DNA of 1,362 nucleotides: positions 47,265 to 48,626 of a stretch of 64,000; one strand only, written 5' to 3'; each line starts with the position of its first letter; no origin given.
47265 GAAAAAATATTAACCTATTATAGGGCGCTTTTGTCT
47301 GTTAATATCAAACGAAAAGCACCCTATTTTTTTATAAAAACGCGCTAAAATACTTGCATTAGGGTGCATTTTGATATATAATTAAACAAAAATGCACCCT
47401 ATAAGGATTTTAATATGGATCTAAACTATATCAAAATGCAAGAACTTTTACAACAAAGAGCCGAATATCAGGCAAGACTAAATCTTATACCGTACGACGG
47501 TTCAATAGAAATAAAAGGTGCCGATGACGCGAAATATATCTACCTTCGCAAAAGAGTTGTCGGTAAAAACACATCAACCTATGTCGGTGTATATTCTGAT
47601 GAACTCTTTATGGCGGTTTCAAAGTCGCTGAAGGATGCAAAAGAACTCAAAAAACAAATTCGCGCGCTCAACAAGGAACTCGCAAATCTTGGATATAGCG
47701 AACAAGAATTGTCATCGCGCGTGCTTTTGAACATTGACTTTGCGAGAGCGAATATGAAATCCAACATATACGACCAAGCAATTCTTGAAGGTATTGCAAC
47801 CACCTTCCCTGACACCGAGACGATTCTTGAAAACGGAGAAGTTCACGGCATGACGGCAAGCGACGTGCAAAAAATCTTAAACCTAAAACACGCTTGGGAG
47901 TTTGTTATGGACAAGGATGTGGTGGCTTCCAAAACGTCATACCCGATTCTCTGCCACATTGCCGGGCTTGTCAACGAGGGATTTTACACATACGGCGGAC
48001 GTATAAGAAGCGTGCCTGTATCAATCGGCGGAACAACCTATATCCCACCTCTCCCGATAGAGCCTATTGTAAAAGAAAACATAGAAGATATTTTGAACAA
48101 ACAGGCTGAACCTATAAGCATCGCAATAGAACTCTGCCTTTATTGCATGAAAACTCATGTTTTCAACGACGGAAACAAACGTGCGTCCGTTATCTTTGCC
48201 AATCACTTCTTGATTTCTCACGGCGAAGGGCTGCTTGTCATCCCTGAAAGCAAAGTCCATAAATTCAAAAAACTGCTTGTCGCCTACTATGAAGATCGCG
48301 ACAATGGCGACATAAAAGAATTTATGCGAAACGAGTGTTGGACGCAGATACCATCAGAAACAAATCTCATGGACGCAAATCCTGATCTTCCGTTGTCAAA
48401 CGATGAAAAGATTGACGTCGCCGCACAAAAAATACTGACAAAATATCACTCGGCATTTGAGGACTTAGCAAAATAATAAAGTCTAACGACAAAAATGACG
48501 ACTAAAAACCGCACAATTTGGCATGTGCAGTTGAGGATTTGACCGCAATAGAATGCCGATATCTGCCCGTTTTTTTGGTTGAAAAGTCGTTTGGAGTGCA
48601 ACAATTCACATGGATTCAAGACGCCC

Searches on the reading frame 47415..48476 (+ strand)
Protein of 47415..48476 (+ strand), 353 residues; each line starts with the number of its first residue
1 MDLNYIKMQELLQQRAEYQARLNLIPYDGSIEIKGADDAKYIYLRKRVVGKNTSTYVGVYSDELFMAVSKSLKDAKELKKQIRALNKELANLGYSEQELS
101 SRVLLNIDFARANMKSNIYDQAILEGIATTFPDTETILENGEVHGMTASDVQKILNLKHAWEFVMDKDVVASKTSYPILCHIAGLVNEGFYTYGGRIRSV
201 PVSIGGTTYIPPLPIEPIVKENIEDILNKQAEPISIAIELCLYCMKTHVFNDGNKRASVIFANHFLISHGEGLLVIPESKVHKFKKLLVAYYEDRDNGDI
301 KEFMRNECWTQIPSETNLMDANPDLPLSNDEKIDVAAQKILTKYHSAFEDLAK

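Call 12: search_protein_families(library=pfam, proteins=[window:47415-48476:+])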
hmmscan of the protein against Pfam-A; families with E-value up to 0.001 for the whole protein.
window:47415-48476:+ (353 aa): 1 family
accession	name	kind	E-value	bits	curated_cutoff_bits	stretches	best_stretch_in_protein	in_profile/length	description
PF02661.23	Fic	-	2.1e-09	38.5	24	1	179-266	7-93/93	Fic/DOC family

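Call 102: search_protein_families(library=ncbifam, proteins=[window:47415-48476:+], max_evalue=0.001)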
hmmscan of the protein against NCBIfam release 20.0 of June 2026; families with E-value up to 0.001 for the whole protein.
window:47415-48476:+ (353 aa): 2 families
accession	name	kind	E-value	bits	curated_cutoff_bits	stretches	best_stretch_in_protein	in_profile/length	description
TIGR01550.1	DOC_P1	subfamily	3.2e-05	24.1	38.65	1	239-285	57-102/122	type II toxin-antitoxin system death-on-curing family toxin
NF046029.1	ProtAdlyltaseNmFic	equivalog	0.0005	19.8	230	1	176-307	29-154/177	protein adenylyltransferase Fic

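Call 103: search_protein_families(library=padloc, proteins=[window:47415-48476:+], max_evalue=0.001)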
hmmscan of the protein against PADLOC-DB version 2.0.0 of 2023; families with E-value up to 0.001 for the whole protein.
window:47415-48476:+ (353 aa): 6 families
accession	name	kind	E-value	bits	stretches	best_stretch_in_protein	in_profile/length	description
PDLC04838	PDC-S04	-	2.2e-06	25.6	1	169-273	58-169/209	-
PDLC03963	SoFic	-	2.6e-06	25.1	1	75-270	22-216/361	-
PDLC04839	PDC-S04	-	3.1e-05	21.7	1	157-275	42-168/205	-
PDLC04841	PDC-S04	-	0.00011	19.9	1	178-315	144-275/292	-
PDLC04842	PDC-S04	-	0.00015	19.6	1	175-316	43-178/202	-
PDLC04837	PDC-S04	-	0.00084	16.7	0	116-305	28-221/234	-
